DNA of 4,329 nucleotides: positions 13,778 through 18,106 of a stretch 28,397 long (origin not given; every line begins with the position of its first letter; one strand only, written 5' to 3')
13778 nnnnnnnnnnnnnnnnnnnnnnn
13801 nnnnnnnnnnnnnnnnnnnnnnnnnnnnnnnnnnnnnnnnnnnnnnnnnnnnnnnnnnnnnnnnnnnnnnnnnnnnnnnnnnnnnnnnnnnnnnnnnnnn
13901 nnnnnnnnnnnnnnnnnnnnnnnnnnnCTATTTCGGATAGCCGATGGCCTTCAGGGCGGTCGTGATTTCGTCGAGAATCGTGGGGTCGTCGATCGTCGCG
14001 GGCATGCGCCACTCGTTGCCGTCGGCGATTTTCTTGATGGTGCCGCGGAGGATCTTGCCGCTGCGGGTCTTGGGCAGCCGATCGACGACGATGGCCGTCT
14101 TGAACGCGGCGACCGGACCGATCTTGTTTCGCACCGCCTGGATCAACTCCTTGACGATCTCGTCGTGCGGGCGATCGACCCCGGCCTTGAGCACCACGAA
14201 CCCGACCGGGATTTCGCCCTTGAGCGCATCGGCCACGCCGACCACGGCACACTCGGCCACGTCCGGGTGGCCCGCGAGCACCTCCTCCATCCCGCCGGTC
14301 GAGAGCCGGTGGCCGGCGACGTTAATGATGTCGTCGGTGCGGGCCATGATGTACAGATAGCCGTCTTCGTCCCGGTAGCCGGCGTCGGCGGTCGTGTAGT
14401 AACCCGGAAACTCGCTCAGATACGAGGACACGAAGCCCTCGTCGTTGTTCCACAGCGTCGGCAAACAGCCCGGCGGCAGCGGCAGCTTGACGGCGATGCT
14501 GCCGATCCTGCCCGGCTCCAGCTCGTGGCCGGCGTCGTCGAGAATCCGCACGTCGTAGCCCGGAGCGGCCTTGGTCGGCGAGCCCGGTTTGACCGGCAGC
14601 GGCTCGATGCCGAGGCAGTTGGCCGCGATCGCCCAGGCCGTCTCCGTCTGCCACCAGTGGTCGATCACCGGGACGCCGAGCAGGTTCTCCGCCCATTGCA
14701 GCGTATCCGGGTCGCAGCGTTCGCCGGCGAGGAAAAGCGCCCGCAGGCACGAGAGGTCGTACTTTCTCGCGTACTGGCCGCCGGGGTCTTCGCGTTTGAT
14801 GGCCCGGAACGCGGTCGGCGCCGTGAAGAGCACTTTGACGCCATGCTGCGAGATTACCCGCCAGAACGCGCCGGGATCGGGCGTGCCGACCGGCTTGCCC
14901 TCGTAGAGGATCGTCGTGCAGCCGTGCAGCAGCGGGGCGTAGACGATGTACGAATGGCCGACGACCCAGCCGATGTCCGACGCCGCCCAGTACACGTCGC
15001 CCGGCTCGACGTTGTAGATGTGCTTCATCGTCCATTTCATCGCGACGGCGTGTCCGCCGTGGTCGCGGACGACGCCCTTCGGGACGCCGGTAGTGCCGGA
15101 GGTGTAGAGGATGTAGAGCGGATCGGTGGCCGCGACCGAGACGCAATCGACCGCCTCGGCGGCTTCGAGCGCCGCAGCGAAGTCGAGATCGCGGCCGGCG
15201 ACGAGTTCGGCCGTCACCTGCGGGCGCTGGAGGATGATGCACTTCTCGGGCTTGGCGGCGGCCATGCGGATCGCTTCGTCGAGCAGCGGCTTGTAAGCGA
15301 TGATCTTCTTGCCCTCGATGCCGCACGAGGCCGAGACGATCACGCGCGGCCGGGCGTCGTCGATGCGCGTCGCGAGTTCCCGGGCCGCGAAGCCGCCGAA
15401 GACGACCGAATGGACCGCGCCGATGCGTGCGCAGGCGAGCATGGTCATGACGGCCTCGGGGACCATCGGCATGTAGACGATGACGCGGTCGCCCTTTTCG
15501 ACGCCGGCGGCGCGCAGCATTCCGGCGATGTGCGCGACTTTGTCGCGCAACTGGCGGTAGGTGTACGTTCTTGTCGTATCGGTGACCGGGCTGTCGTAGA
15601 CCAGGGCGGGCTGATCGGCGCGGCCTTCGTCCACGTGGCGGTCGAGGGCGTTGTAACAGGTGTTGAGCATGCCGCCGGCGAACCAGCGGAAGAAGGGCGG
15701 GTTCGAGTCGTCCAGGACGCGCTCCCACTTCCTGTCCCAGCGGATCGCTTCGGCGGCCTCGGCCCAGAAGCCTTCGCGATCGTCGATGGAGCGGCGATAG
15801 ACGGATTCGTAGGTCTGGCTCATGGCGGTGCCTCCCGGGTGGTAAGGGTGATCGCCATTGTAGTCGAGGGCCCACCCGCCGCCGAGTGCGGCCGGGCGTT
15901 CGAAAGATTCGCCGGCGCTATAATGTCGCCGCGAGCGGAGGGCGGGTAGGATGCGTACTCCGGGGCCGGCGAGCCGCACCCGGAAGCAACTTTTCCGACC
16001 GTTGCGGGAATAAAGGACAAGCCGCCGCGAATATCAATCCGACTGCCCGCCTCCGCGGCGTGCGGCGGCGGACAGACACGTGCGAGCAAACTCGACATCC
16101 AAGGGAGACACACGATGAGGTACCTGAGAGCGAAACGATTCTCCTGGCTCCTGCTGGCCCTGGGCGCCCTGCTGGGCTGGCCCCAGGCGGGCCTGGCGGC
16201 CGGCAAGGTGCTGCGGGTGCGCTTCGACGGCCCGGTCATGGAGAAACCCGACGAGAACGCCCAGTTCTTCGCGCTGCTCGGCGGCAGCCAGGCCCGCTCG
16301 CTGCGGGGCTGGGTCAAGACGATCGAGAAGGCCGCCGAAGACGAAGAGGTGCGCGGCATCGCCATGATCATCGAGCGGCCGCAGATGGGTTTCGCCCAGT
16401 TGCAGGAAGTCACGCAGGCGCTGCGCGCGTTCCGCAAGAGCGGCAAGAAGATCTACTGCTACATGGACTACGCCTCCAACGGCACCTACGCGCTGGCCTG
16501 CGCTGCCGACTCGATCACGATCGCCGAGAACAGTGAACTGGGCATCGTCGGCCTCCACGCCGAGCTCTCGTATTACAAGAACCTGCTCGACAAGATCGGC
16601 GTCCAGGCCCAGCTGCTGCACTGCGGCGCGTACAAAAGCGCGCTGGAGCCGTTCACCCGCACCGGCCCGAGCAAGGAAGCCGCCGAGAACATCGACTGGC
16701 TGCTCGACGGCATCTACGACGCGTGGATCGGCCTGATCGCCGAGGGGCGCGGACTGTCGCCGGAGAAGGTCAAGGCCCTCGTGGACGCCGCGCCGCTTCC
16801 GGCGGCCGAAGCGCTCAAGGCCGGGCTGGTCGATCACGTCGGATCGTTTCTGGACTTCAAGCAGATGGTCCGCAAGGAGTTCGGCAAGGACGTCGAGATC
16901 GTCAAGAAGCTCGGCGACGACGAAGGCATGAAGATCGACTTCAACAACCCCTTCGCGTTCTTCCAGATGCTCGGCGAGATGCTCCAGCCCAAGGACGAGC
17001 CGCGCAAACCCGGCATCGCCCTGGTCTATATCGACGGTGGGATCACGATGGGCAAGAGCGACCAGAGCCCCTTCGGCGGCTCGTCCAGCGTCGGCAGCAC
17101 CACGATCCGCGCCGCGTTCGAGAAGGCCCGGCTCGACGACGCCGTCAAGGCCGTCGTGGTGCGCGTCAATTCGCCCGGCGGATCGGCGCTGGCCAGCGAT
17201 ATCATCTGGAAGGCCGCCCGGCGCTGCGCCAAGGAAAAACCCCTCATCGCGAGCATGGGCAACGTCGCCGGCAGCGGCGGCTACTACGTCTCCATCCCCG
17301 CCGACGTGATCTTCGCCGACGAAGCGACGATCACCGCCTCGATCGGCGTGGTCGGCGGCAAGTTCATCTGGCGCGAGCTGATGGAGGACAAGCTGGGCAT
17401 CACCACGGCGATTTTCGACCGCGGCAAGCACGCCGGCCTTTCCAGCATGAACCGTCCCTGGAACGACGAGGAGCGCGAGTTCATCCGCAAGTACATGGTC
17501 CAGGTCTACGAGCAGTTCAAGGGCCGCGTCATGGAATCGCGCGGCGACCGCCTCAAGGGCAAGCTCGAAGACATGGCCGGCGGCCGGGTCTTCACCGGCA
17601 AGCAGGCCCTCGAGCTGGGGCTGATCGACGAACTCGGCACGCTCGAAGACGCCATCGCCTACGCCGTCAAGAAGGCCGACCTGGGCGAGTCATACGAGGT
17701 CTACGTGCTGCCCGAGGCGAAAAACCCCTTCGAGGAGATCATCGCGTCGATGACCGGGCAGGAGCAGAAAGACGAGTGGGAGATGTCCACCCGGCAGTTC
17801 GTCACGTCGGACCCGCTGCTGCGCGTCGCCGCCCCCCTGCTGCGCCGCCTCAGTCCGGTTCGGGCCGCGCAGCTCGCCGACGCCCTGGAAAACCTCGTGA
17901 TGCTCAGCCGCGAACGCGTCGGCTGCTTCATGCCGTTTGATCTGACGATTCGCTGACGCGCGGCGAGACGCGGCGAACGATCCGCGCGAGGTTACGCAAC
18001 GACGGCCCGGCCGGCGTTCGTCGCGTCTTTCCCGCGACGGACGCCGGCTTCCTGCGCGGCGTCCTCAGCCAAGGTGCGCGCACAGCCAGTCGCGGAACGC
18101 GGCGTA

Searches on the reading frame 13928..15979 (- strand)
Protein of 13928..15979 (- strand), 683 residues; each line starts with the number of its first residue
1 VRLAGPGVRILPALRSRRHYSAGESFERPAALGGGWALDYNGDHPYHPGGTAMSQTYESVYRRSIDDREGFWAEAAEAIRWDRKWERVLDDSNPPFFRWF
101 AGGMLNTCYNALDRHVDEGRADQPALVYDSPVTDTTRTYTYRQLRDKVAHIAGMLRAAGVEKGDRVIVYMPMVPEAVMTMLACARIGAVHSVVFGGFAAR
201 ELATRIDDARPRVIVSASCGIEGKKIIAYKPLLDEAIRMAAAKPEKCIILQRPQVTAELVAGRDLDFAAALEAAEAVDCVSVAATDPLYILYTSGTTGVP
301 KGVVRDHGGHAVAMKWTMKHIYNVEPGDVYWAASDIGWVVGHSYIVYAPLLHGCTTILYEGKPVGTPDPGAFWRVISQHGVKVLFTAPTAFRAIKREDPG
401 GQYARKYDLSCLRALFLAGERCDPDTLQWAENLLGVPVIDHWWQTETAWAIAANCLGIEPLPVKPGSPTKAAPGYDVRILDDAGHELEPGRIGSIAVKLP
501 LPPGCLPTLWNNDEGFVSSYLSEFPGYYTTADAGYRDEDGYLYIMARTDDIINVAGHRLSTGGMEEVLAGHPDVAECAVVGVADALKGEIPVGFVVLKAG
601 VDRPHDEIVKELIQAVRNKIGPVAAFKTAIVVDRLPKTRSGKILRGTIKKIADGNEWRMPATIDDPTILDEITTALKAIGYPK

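Call 14: search_protein_families(library=pfam, proteins=[window:13928-15979:-], max_evalue=0.001)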
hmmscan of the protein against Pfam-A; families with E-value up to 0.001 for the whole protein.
window:13928-15979:- (683 aa): 3 families
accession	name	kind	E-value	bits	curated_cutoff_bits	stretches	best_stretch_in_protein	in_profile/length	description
PF00501.34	AMP-binding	-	5.7e-81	272.7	29.9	1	118-498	6-375/384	AMP-binding enzyme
PF13193.12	AMP-binding_C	-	1.1e-27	97.2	24.5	1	564-642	2-76/76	AMP-binding enzyme C-terminal domain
PF16177.11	ACAS_N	-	2.5e-25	88.5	27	1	57-111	1-55/55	Acetyl-coenzyme A synthetase N-terminus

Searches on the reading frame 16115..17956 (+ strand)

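Call 14: search_protein_families(library=pfam, proteins=[window:16115-17956:+], max_evalue=0.001)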
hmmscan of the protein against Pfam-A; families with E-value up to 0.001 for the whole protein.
window:16115-17956:+ (613 aa): 4 families
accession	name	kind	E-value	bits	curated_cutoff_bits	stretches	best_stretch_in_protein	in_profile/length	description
PF01343.23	Peptidase_S49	-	1.1e-67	227.2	24.9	2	372-523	4-153/154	Peptidase family S49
PF00574.28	CLP_protease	-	0.00016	22.1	20.2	0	342-388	44-89/182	Clp protease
PF01972.22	SDH_protease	-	0.00016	21.3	31.3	0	347-407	94-152/286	ClpP-like SDH-type serine proteinase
PF25145.1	NfeD1b_N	-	0.00052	20.1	40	0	332-408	20-94/189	NfeD1b, N-terminal domain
